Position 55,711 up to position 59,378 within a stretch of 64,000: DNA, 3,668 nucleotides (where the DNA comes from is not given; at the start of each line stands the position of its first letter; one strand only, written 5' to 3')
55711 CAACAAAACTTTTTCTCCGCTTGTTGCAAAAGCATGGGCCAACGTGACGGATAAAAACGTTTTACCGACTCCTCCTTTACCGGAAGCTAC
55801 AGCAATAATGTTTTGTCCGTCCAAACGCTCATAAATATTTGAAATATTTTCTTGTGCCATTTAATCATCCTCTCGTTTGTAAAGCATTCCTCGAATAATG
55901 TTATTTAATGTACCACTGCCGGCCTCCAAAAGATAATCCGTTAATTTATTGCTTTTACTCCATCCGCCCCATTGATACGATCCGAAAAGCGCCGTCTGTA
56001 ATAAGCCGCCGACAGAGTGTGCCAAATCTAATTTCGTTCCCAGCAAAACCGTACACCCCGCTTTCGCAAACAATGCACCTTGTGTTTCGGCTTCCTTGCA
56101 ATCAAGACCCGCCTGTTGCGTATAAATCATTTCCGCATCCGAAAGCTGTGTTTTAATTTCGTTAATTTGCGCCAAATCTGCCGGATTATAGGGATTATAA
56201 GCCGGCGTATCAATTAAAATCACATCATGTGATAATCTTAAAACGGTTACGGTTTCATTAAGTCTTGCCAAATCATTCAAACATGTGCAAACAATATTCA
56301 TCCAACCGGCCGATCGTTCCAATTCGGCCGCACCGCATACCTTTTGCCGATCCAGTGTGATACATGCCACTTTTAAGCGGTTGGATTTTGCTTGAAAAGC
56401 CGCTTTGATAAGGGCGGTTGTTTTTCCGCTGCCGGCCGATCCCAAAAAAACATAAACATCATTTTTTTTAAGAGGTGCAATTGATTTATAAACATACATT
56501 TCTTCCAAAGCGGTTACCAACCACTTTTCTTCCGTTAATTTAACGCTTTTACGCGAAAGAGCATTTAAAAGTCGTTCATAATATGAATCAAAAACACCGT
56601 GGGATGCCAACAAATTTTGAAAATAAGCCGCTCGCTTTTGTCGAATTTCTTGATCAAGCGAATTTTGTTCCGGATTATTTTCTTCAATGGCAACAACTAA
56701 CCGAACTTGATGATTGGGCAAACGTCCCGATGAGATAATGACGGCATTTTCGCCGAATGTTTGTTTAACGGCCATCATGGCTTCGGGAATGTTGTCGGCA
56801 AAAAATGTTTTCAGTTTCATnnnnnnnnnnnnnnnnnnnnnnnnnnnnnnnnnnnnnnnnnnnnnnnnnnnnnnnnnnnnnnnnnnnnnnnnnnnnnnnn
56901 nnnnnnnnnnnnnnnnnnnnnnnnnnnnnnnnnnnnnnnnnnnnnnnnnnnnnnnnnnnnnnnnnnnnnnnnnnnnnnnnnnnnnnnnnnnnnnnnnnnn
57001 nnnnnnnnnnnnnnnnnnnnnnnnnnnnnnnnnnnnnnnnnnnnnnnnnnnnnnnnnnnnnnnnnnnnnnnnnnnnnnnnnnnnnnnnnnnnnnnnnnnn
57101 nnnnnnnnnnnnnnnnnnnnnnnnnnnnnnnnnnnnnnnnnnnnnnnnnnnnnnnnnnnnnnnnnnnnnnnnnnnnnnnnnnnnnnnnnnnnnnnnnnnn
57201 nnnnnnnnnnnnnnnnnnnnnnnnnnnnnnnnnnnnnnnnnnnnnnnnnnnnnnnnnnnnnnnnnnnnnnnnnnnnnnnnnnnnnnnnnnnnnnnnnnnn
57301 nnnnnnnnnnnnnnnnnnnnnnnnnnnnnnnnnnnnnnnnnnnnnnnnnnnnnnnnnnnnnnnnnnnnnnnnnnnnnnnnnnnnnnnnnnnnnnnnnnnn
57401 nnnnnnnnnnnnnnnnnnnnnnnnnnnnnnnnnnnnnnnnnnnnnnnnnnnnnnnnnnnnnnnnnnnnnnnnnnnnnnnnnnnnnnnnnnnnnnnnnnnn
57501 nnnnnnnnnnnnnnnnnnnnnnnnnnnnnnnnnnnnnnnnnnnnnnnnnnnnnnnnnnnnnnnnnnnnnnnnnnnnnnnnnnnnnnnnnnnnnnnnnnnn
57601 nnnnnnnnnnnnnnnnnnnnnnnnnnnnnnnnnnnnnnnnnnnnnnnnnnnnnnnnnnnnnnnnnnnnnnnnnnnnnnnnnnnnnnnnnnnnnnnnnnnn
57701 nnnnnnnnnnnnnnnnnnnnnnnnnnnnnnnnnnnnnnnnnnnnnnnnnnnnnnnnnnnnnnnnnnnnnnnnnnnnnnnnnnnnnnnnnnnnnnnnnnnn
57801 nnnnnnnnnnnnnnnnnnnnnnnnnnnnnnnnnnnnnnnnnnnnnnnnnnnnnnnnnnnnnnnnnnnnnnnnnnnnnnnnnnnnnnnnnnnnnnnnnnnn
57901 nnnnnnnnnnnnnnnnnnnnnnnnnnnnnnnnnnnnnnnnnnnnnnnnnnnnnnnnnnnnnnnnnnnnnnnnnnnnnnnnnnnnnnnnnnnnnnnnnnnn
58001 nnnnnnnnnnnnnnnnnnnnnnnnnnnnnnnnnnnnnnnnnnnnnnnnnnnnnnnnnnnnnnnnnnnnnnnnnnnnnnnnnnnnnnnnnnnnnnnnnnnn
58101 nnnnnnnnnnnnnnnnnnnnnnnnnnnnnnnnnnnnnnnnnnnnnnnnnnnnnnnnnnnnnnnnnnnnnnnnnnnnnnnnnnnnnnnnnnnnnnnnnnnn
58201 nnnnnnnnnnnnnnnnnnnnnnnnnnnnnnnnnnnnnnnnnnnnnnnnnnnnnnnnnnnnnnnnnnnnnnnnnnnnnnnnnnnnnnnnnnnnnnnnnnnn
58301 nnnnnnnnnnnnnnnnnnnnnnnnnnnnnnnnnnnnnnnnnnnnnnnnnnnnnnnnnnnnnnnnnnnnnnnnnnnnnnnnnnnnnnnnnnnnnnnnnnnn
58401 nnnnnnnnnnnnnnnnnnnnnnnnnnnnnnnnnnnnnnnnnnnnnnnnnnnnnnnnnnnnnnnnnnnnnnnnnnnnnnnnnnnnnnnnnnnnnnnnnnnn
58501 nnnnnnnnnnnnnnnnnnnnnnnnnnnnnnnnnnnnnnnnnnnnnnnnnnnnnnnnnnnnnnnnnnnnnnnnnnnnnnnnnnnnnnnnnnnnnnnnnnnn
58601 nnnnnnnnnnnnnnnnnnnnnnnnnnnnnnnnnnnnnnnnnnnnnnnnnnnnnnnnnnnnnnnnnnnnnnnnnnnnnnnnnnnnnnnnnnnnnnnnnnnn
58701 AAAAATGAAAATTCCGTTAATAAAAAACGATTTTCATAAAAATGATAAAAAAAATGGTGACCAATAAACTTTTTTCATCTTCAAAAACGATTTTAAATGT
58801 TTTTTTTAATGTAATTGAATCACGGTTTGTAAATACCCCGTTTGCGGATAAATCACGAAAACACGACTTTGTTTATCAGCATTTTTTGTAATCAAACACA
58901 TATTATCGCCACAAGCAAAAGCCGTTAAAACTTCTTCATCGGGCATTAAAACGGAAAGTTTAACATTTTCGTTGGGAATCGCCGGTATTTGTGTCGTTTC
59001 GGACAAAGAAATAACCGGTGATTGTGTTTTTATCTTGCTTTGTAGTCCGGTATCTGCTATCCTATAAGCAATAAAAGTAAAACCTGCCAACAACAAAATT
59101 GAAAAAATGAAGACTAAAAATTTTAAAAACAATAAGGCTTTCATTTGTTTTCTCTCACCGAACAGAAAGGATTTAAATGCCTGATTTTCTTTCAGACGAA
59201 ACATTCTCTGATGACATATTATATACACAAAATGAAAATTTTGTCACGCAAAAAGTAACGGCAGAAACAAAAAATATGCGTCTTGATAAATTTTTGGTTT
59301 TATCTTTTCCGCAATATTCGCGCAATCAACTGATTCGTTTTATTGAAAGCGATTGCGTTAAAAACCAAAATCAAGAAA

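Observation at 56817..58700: Natural fusion of an N-terminally truncated FliF with FliG in one ORF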

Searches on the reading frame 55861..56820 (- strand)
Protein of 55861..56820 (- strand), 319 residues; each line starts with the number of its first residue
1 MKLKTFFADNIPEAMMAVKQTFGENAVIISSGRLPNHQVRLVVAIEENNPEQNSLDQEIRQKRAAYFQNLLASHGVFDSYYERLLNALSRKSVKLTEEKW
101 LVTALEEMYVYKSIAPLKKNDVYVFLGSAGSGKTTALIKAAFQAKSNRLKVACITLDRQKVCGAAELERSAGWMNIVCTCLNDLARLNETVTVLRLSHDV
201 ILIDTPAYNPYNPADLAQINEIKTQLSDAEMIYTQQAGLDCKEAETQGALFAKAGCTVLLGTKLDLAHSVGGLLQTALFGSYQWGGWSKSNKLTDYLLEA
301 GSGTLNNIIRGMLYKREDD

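Call 3: search_protein_families(library=pfam, proteins=[window:55861-56820:-], max_evalue=1)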
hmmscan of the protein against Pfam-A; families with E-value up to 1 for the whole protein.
window:55861-56820:- (319 aa): 13 families
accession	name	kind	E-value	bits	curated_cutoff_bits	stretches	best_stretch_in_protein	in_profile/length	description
PF00448.28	SRP54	-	1.2e-11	45.1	22.7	1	122-275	3-161/196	SRP54-type protein, GTPase domain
PF25199.1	nSTAND_NTPase5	-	1.4e-05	25.4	34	1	115-162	36-84/145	Novel STAND NTPase 5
PF02492.25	cobW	-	0.00053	20.1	20.7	1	122-270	2-159/180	CobW/HypB/UreG, nucleotide-binding domain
PF01380.27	SIS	-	0.013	15.8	25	1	109-155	43-87/131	SIS domain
PF13604.12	AAA_30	-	0.013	15.6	27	1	120-159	18-57/191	AAA domain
PF02562.22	PhoH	-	0.016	15.2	27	1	114-161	13-59/205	PhoH-like protein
PF03193.22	RsgA_GTPase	-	0.02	15.2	30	1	40-140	27-125/174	RsgA GTPase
PF05729.18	NACHT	-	0.027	14.8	26.7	1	122-190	2-71/167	NACHT domain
PF09140.17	MipZ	-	0.086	12.6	20.7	0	183-208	85-110/262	ATPase MipZ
PF20720.3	nSTAND3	-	0.088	12.9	27.2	1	113-149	10-46/155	Novel STAND NTPase 3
PF13614.12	AAA_31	-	0.091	13.1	27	0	130-163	12-45/177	AAA domain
PF03029.23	ATP_bind_1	-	0.097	12.9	27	1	126-157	2-33/240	Conserved hypothetical ATP binding protein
PF13245.12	AAA_19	-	0.18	12.4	25.1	1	118-157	9-50/134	AAA domain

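Call 4: search_protein_families(library=ncbifam, proteins=[window:55861-56820:-], max_evalue=1)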
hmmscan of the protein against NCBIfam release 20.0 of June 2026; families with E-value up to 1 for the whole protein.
window:55861-56820:- (319 aa): 24 families
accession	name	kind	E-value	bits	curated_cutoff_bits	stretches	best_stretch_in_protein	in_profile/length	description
TIGR03499.1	FlhF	equivalog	4.7e-31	108.8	174.15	2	55-206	131-285/286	flagellar biosynthesis GTPase FlhF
NF009367.0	PRK12724.1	equivalog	1.7e-10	40.4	718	1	115-277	218-382/433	flagellar biosynthesis regulator FlhF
NF009366.0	PRK12723.1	equivalog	2e-09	37.1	585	1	101-274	155-332/388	flagellar biosynthesis regulator FlhF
NF011312.0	PRK14723.1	equivalog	4.8e-08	32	951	2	119-205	184-271/768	flagellar biosynthesis regulator FlhF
NF011310.0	PRK14721.1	equivalog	1.1e-06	28.2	725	1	117-207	188-279/423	flagellar biosynthesis regulator FlhF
NF005230.0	PRK06731.1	equivalog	1.3e-06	27.9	553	1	101-276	65-244/281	flagellar biosynthesis regulator FlhF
NF009368.0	PRK12726.1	equivalog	2.1e-06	27.1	832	1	62-273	142-361/407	flagellar biosynthesis regulator FlhF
TIGR00959.1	ffh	equivalog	1.2e-05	24.3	473.2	1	101-265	81-250/428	signal recognition particle protein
NF041546.1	ParA_partition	equivalog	1.7e-05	24.5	180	1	130-208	10-87/203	ParA family partition ATPase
TIGR03127.2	RuMP_HxlB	equivalog_domain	0.00032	20.6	160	1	117-160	70-111/178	6-phospho-3-hexuloisomerase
NF011311.0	PRK14722.1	equivalog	0.00035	19.7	777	1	117-210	134-228/374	flagellar biosynthesis regulator FlhF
TIGR00073.1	hypB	equivalog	0.0007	19.1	121.2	1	121-170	29-79/217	hydrogenase nickel incorporation protein HypB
TIGR01425.1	SRP54_euk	equivalog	0.00071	18.6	576.25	1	118-272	98-256/428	signal recognition particle protein SRP54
TIGR00064.1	ftsY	equivalog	0.00075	18.8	260.7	1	109-160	70-119/279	signal recognition particle-docking protein FtsY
NF040776.2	AlsR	equivalog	0.0012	17.8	400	1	113-158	170-213/279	transcriptional repressor AlsR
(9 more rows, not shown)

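Call 22: search_solved_structures(query=window:55861-56820:-, max_evalue=0.001, show_alignments=2)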
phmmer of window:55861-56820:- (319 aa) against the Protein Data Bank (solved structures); distinct sequences matched with E-value up to 0.001: 6.
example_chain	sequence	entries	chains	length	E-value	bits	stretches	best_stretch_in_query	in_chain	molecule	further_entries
2v3c_C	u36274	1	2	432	9.8e-05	24.9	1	93-275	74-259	SIGNAL RECOGNITION 54 KDA PROTEIN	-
3ndb_B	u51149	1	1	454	0.00011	24.8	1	93-275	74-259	Signal recognition 54 kDa protein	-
2px0_A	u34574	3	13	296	0.0003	23.4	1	68-271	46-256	Flagellar biosynthesis protein flhF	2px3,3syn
9pf4_A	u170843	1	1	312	0.00069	22.2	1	107-273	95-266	Signal recognition particle subunit SRP54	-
6y2z_A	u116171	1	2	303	0.00094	21.7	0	112-275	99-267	Signal recognition particle 54 kDa protein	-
6y32_A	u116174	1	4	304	0.00095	21.7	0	112-275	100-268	Signal recognition particle 54 kDa protein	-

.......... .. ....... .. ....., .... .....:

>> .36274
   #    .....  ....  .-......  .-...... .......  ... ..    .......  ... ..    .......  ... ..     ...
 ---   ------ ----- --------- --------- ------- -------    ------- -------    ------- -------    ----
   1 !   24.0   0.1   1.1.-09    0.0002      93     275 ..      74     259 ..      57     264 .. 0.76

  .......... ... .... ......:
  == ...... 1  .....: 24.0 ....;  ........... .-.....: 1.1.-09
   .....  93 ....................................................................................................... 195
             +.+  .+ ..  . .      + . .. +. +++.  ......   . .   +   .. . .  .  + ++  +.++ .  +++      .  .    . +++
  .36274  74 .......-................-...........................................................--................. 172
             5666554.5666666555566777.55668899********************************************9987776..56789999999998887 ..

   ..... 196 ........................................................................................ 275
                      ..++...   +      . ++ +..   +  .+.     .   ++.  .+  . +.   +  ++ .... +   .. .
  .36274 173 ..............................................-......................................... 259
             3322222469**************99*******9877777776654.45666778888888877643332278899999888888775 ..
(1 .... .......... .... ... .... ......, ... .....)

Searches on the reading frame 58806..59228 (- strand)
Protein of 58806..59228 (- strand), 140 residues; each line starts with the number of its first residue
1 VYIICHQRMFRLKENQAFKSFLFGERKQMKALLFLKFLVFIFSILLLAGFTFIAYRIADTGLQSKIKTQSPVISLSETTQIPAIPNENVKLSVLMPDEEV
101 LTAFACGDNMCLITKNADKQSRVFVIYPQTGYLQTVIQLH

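Call 3: search_protein_families(library=pfam, proteins=[window:58806-59228:-], max_evalue=1)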
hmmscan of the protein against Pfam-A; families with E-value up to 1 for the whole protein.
window:58806-59228:- (140 aa): 1 family
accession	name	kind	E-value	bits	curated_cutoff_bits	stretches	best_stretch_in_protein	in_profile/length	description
PF20082.4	DUF6476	-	0.0068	16.7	24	1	29-138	3-89/91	Family of unknown function (DUF6476)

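Call 4: search_protein_families(library=ncbifam, proteins=[window:58806-59228:-], max_evalue=1)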
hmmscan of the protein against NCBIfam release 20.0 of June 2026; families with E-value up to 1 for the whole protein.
window:58806-59228:- (140 aa): 0 families
